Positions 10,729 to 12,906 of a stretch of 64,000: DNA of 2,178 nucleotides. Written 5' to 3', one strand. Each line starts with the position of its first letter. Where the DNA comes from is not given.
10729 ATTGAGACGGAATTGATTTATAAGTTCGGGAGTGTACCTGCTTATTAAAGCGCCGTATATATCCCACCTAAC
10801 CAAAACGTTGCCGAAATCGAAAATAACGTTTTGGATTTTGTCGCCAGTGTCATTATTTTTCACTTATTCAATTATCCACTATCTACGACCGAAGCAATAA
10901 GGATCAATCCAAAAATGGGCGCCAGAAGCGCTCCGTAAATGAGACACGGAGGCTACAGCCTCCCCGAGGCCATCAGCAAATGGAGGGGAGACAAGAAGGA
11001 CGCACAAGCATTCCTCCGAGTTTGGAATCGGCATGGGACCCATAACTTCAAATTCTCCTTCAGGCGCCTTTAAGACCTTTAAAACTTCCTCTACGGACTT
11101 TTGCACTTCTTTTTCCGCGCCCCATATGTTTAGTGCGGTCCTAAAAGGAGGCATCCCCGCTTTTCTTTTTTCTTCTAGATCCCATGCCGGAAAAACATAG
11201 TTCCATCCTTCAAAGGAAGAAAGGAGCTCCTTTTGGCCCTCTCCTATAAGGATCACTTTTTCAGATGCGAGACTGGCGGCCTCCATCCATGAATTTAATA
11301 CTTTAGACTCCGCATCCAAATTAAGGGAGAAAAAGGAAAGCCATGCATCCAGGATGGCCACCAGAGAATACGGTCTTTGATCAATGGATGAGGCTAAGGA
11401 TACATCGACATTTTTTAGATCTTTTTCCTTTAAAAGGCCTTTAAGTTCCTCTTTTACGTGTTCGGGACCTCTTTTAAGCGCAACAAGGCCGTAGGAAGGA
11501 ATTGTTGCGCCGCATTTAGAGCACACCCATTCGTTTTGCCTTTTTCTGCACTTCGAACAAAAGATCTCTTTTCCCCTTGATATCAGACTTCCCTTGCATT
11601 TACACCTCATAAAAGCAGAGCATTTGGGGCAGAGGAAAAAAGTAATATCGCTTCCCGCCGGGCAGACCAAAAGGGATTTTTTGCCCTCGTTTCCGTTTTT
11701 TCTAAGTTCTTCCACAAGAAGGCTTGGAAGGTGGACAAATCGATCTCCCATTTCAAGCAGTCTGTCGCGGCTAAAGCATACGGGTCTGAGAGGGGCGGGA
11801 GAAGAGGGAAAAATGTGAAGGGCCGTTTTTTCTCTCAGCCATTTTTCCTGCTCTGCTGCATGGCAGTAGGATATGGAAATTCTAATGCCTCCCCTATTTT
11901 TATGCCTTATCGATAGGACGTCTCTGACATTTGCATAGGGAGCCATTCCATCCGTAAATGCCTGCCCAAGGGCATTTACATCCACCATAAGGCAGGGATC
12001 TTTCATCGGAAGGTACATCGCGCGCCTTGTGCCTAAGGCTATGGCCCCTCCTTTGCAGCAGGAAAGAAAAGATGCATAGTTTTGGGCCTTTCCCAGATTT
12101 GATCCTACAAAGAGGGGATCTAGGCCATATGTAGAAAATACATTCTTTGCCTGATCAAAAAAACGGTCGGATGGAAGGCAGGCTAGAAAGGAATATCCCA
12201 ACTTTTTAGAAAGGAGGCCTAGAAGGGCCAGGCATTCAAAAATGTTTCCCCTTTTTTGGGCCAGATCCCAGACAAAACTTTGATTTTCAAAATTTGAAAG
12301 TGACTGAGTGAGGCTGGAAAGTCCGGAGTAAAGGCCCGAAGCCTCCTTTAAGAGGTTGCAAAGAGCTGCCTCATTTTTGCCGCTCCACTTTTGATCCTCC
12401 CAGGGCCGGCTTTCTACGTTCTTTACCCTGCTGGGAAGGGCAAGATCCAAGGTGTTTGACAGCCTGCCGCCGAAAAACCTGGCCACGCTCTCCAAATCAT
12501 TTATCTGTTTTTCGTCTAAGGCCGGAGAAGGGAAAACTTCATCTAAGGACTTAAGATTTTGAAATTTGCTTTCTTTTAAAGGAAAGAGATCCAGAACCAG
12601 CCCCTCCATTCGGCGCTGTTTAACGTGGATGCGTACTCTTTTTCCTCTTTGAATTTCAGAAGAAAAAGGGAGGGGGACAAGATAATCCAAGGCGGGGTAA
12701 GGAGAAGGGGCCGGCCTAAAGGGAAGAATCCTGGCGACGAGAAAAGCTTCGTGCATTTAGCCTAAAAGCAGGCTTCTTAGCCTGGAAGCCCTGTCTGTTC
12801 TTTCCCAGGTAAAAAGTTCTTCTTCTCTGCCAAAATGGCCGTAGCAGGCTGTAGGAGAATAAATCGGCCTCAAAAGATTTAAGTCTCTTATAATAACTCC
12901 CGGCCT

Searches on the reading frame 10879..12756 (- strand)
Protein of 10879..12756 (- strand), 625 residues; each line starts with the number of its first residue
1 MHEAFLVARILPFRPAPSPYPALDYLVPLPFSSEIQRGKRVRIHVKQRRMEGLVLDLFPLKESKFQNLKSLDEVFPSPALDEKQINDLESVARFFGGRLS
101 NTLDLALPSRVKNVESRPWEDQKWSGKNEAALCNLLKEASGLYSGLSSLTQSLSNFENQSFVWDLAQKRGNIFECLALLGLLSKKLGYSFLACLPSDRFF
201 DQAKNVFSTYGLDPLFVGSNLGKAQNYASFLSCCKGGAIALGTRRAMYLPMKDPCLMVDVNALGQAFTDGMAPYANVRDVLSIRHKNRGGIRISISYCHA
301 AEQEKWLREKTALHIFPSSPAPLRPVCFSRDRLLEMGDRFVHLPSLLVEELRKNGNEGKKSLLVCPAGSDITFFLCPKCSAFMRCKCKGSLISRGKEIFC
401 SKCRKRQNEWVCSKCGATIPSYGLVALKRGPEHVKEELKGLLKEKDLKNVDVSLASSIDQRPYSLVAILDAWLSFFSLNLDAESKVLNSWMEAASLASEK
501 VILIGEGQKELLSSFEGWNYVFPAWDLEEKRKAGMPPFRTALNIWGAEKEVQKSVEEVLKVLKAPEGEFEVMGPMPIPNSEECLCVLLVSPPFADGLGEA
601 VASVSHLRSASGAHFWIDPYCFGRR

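Call 49: search_protein_families(library=pfam, proteins=[window:10879-12756:-], max_evalue=0.00001)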
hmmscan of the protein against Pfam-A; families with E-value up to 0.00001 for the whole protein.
window:10879-12756:- (625 aa): 1 family
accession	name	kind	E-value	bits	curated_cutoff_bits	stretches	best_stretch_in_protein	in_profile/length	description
PF17764.6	PriA_3primeBD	-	1.9e-08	34.5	22.7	1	22-108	11-96/96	3'DNA-binding domain (3'BD)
